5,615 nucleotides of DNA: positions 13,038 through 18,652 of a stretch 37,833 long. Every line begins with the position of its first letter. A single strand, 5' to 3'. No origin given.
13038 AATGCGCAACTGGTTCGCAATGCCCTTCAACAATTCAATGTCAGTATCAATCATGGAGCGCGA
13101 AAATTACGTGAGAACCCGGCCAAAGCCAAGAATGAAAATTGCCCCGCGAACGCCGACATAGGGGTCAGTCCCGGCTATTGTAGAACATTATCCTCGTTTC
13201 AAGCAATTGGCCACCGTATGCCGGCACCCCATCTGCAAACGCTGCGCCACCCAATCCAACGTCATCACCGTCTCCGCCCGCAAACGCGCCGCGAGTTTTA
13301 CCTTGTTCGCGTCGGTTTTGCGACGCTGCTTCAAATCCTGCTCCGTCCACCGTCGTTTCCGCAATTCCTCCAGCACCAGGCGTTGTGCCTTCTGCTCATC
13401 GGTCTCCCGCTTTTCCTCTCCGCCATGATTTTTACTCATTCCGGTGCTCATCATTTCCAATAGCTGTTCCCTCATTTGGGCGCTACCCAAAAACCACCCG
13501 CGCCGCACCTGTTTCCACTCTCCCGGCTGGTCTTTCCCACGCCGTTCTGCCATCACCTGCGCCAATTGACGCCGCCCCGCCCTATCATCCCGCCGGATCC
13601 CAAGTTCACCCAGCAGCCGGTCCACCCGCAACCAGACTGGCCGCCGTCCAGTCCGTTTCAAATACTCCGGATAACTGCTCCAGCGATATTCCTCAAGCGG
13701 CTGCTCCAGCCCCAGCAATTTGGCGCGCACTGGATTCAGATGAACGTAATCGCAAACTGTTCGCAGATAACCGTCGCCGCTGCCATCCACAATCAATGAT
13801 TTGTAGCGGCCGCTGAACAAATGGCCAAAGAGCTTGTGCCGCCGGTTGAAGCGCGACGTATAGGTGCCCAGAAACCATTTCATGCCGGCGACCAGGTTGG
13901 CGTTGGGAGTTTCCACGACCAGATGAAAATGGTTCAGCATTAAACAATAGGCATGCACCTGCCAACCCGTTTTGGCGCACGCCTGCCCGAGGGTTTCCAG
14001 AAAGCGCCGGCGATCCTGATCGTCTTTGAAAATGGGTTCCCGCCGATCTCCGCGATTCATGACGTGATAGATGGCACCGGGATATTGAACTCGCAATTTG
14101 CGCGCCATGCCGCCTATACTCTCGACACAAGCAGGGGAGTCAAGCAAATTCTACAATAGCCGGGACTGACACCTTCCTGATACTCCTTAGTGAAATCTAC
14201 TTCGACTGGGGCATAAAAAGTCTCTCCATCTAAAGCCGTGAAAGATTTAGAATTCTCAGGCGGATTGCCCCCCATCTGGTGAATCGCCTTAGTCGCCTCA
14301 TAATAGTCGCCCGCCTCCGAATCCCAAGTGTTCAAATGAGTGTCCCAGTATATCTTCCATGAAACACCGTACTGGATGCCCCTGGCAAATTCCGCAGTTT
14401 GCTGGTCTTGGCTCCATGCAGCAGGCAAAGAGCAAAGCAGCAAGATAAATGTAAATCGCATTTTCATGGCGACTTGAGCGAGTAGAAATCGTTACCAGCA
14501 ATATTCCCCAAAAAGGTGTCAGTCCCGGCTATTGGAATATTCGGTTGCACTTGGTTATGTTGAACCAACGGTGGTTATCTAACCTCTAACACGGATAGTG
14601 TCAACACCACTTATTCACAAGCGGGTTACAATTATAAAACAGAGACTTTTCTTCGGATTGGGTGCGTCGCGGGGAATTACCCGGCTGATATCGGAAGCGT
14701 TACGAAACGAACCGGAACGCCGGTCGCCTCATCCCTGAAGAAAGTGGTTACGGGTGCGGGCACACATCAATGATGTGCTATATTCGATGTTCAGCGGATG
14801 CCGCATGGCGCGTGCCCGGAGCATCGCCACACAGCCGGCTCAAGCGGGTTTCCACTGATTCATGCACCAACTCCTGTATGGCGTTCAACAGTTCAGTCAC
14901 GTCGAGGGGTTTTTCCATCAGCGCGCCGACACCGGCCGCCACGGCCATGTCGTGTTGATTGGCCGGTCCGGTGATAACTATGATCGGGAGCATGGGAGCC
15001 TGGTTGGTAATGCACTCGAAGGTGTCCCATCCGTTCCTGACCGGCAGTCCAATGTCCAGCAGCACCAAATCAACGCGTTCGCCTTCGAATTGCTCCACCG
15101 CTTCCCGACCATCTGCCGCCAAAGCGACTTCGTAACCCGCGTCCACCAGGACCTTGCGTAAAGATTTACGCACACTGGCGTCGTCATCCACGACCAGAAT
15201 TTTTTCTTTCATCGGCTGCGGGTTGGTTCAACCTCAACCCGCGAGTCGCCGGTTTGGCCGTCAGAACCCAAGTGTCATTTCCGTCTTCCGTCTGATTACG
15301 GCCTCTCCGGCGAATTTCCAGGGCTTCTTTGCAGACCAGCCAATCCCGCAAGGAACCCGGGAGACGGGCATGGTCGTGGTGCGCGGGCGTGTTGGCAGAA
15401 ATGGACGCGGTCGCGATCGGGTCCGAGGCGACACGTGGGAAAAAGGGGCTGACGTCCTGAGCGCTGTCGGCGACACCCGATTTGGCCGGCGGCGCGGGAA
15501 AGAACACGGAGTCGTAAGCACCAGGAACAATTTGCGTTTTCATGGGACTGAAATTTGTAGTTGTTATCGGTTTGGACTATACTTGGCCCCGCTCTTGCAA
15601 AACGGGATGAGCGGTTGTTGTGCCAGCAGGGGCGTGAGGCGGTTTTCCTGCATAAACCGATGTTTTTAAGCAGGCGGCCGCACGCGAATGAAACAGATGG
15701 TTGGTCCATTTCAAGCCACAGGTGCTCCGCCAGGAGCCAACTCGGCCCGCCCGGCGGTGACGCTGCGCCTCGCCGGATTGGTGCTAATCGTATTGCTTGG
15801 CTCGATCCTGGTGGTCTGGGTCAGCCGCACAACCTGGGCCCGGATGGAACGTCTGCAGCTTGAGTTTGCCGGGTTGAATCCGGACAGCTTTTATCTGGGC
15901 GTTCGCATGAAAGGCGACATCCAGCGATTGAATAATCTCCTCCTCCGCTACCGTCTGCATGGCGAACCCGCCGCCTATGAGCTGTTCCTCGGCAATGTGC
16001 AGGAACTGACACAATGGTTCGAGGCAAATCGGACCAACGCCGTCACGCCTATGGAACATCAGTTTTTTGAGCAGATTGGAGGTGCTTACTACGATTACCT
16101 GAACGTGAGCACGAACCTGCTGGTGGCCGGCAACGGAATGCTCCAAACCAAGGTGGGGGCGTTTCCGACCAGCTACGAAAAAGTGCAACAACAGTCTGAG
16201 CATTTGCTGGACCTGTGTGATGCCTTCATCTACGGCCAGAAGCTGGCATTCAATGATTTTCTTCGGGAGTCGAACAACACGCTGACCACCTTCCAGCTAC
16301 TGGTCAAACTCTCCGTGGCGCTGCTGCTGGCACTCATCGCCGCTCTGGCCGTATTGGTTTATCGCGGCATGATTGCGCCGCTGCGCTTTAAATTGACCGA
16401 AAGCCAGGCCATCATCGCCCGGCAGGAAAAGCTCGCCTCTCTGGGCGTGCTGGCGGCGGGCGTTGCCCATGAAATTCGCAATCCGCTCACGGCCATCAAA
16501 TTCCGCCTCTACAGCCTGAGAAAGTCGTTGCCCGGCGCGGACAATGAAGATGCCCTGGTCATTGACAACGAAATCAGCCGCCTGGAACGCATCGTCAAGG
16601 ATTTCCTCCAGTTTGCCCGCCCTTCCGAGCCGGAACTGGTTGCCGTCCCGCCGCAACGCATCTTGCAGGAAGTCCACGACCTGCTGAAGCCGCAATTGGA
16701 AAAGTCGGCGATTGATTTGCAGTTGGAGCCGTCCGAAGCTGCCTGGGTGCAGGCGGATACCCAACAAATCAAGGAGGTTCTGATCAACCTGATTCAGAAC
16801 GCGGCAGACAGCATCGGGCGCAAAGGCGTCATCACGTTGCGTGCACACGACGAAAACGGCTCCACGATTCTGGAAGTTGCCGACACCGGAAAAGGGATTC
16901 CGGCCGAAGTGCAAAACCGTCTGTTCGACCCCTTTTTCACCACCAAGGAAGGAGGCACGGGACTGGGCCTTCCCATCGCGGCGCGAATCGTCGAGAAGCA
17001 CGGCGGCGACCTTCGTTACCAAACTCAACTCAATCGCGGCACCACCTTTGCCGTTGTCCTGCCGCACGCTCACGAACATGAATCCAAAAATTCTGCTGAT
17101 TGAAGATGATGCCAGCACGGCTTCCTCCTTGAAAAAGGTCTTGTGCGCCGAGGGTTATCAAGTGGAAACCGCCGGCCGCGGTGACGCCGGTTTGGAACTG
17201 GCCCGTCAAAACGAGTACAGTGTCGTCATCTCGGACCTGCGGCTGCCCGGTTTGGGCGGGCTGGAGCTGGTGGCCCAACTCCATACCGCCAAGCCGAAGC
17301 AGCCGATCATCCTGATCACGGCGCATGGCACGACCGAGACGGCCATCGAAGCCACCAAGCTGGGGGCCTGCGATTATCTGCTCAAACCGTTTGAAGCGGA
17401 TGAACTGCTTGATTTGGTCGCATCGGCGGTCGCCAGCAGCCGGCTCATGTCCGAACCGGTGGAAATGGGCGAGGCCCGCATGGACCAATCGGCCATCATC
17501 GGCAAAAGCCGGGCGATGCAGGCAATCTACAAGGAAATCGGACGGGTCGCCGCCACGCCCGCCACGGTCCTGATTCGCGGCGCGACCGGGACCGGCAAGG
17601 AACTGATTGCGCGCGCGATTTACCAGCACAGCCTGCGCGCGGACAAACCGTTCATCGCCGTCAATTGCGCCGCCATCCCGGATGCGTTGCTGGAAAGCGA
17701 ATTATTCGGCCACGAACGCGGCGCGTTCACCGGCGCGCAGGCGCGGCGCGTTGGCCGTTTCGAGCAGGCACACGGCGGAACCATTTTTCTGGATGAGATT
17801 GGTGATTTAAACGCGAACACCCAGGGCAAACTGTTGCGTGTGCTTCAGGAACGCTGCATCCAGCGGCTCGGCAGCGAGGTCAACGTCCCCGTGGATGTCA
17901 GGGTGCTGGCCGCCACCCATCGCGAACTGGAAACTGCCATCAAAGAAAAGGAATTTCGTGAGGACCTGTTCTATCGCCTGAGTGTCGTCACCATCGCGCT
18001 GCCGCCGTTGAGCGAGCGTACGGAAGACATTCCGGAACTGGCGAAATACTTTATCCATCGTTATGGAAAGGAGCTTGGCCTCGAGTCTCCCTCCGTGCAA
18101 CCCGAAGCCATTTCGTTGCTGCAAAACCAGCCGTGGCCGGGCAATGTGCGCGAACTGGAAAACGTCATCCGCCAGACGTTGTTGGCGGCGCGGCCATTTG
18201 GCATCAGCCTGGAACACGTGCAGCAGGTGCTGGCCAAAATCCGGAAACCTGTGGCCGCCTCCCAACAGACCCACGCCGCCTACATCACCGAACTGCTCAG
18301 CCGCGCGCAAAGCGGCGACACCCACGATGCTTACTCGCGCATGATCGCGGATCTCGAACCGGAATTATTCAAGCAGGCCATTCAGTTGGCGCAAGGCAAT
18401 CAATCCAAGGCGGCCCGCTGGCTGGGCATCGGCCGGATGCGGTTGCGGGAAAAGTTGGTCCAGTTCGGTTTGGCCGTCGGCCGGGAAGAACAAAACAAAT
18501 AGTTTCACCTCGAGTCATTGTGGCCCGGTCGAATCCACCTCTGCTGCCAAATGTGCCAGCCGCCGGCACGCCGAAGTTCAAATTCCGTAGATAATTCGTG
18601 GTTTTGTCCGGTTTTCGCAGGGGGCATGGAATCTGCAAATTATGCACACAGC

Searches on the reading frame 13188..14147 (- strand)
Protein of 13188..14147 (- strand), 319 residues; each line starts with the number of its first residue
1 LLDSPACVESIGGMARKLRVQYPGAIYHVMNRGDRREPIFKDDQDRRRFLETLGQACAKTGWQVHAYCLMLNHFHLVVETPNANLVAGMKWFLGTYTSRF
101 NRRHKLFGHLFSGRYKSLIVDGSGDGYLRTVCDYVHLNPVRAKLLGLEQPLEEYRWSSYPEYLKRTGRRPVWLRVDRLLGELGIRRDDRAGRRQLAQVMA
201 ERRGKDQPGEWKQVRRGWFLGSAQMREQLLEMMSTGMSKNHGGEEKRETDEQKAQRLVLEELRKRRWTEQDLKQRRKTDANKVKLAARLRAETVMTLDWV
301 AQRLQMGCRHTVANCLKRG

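Call 7: search_protein_families(library=pfam, proteins=[window:13188-14147:-], max_evalue=0.001)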
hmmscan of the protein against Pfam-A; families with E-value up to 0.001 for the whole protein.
window:13188-14147:- (319 aa): 1 family
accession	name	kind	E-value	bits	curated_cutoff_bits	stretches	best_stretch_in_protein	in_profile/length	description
PF01797.21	Y1_Tnp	-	8.2e-14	52.2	23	1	25-136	5-119/121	Transposase IS200 like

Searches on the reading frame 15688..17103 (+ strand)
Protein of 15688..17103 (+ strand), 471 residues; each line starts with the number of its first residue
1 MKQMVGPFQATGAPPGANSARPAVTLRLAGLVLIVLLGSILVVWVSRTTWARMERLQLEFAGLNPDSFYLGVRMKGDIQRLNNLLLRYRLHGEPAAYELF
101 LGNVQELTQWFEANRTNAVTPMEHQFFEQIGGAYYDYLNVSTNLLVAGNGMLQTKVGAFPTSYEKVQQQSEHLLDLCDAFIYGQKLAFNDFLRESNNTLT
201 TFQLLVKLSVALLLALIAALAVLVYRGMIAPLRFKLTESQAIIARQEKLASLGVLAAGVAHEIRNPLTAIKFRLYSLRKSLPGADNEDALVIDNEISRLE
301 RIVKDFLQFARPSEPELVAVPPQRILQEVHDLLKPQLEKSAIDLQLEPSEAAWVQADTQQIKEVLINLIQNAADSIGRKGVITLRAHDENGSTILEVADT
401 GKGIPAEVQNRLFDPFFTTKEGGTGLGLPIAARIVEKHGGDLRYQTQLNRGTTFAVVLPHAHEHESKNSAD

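Call 7: search_protein_families(library=pfam, proteins=[window:15688-17103:+], max_evalue=0.001)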
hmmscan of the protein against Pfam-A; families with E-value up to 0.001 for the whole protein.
window:15688-17103:+ (471 aa): 4 families
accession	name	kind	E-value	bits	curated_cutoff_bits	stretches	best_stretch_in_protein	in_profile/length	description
PF02518.31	HATPase_c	-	8.8e-26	91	26.4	1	357-460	2-109/111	Histidine kinase-, DNA gyrase B-, and HSP90-like ATPase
PF00512.31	HisKA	-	7.3e-13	48.8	26.9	1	254-313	4-64/66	His Kinase A (phospho-acceptor) domain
PF14501.12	HATPase_c_5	-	0.00021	21.6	22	1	361-447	6-91/102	GHKL domain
PF13581.12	HATPase_c_2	-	0.00037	20.9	27.4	1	361-443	36-113/127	Histidine kinase-like ATPase domain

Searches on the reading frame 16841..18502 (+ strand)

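Call 7: search_protein_families(library=pfam, proteins=[window:16841-18502:+], max_evalue=0.001)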
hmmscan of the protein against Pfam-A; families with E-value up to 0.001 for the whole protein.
window:16841-18502:+ (553 aa): 9 families
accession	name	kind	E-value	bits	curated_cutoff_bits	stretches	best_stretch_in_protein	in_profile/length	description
PF00158.32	Sigma54_activat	-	5.2e-72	241.4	20.2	1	219-385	1-167/168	Sigma-54 interaction domain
PF00072.30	Response_reg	-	9.2e-28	97.1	30.2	1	84-193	1-110/111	Response regulator receiver domain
PF14532.12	Sigma54_activ_2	-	8.6e-22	78.3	25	1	220-390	1-138/138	Sigma-54 interaction domain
PF25601.1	AAA_lid_14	-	1.5e-20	73.3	27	1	392-470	2-80/87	AAA+ ATPase lid domain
PF02954.25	HTH_8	-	1.4e-08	34.7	22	1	502-541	2-41/42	Bacterial regulatory protein, Fis family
PF07728.20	AAA_5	-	1.4e-07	32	22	1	243-361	2-123/139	AAA domain (dynein-related subfamily)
PF00004.35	AAA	-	7e-05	23.7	21.2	1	243-361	1-110/131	ATPase family associated with various cellular activities (AAA)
PF01078.27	Mg_chelatase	-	8.3e-05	22.5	20.3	0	298-359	93-156/207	Magnesium chelatase, subunit ChlI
PF06490.17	FleQ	-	0.00029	21.6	22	1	83-166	1-82/108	Flagellar regulatory protein FleQ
